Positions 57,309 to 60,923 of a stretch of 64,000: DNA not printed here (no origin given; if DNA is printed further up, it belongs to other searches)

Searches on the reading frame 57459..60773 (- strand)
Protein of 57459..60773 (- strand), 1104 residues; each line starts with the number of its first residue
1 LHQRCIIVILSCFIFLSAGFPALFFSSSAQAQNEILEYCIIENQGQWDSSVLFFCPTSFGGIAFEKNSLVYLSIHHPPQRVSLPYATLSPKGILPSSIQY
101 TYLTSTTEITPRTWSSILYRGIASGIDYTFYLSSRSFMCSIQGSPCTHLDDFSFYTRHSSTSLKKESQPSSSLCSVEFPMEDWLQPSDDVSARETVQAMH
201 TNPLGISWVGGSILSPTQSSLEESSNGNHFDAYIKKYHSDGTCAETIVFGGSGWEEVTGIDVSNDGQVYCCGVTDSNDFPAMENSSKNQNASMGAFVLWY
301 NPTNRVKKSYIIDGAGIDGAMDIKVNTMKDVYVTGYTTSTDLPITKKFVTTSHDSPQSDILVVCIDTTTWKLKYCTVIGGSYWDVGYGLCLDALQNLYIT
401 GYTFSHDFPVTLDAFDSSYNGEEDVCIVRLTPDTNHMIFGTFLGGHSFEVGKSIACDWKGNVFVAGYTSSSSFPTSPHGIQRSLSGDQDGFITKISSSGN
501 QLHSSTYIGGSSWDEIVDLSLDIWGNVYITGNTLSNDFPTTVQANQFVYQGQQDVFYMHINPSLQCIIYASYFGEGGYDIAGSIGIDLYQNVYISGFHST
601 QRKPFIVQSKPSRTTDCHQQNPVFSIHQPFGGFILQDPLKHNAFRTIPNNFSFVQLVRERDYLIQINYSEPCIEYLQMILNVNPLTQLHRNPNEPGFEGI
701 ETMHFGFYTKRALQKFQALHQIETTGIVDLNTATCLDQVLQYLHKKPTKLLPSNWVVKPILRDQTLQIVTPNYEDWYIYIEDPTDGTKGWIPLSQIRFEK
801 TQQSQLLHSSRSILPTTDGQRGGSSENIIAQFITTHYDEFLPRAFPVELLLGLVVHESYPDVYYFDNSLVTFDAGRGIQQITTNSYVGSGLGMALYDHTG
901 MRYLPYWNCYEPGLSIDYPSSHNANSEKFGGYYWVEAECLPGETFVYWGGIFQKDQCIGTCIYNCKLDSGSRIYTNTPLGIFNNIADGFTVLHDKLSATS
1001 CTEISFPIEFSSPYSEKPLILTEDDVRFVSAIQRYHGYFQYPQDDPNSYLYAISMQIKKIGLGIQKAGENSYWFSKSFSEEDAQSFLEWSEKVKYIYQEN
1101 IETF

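Call 40: search_protein_families(library=pfam, proteins=[window:57459-60773:-])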
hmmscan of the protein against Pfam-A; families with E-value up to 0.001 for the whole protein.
window:57459-60773:- (1104 aa): 2 families
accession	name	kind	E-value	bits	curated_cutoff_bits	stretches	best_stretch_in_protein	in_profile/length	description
PF06739.17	SBBP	-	2.7e-20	72.5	20.5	1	505-539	3-38/38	Beta-propeller repeat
PF01471.23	PG_binding_1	-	1.2e-05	25.8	23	1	697-735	17-56/57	Putative peptidoglycan binding domain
